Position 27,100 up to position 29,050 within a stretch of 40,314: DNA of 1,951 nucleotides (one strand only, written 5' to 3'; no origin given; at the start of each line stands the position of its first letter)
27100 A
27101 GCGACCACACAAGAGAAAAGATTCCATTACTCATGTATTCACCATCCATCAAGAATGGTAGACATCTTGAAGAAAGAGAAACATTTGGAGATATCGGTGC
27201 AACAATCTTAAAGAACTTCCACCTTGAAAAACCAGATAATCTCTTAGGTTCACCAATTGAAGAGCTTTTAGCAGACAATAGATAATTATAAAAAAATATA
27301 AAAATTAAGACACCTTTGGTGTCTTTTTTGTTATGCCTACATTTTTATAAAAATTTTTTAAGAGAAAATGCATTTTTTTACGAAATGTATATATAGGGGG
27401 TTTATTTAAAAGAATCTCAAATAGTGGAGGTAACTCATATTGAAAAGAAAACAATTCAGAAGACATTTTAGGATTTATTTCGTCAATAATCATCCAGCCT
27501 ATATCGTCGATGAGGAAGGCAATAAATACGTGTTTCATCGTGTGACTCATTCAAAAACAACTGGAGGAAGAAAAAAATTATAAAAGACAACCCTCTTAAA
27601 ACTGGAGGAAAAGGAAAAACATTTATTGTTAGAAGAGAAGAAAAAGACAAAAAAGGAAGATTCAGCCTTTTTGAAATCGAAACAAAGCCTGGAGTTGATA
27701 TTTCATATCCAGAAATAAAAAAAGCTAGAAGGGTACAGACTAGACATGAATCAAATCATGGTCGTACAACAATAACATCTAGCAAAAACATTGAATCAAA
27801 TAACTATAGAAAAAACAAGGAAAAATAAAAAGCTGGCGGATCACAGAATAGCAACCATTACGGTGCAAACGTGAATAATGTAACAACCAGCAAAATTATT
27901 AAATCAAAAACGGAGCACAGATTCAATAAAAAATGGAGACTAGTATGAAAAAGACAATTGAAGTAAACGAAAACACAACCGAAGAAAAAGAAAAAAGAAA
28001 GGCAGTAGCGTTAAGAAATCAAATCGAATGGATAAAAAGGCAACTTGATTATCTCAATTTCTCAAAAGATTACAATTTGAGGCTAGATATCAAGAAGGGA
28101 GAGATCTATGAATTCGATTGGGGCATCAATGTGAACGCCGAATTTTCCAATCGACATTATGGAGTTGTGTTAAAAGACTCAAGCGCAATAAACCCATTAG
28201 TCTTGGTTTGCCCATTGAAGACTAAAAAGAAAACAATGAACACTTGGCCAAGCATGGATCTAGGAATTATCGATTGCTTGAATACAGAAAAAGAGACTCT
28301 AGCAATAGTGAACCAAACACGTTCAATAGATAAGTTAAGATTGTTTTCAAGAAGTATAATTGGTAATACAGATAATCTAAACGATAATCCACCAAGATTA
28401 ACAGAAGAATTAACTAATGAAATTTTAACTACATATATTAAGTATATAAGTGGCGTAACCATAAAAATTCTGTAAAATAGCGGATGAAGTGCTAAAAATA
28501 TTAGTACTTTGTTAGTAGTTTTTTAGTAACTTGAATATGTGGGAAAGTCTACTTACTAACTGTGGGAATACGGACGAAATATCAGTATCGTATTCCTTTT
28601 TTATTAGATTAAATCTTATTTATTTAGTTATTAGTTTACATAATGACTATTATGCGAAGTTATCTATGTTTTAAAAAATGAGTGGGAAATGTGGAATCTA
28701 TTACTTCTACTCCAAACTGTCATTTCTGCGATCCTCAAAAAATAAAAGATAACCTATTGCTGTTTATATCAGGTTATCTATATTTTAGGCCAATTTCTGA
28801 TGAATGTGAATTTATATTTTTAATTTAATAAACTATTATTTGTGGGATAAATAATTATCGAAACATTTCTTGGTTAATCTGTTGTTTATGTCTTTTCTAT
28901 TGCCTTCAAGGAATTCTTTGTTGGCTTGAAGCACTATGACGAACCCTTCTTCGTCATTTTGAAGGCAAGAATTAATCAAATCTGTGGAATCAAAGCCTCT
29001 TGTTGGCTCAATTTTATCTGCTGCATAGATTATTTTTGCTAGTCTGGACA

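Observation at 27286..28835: A 1.5-kb accessory insert between two convergent housekeeping operons, and the best candidate for an undescribed module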

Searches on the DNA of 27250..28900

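Call 15: search_rna_families(source=window, start=27250, end=28900, threshold=evalue, max_evalue=10, show_alignments=3)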
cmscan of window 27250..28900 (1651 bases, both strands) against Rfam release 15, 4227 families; matches with E-value up to 10: 5.
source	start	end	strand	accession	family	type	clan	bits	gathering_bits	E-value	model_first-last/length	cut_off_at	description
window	27296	27354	+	RF00242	ctRNA_pT181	Gene; antisense;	-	22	56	6.5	1-94/94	no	ctRNA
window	28681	28785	+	RF00426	SCARNA15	Gene; snRNA; snoRNA; scaRNA;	CL00019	20.3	65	0.72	1-128/128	no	Small Cajal body specific RNA 15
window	27339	27388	+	RF03697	mir-722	Gene; miRNA;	-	20.3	81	0.91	8-58/67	no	mir-722 microRNA precursor family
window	27307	27359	-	RF02844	RefA9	Gene; antisense;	-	19.3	49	6.3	1-64/64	no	Enterococcus sRNA A9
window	27287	27329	+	RF01394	isrK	Gene; sRNA;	-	14.2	50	4.3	1-77/77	no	isrK Hfq binding RNA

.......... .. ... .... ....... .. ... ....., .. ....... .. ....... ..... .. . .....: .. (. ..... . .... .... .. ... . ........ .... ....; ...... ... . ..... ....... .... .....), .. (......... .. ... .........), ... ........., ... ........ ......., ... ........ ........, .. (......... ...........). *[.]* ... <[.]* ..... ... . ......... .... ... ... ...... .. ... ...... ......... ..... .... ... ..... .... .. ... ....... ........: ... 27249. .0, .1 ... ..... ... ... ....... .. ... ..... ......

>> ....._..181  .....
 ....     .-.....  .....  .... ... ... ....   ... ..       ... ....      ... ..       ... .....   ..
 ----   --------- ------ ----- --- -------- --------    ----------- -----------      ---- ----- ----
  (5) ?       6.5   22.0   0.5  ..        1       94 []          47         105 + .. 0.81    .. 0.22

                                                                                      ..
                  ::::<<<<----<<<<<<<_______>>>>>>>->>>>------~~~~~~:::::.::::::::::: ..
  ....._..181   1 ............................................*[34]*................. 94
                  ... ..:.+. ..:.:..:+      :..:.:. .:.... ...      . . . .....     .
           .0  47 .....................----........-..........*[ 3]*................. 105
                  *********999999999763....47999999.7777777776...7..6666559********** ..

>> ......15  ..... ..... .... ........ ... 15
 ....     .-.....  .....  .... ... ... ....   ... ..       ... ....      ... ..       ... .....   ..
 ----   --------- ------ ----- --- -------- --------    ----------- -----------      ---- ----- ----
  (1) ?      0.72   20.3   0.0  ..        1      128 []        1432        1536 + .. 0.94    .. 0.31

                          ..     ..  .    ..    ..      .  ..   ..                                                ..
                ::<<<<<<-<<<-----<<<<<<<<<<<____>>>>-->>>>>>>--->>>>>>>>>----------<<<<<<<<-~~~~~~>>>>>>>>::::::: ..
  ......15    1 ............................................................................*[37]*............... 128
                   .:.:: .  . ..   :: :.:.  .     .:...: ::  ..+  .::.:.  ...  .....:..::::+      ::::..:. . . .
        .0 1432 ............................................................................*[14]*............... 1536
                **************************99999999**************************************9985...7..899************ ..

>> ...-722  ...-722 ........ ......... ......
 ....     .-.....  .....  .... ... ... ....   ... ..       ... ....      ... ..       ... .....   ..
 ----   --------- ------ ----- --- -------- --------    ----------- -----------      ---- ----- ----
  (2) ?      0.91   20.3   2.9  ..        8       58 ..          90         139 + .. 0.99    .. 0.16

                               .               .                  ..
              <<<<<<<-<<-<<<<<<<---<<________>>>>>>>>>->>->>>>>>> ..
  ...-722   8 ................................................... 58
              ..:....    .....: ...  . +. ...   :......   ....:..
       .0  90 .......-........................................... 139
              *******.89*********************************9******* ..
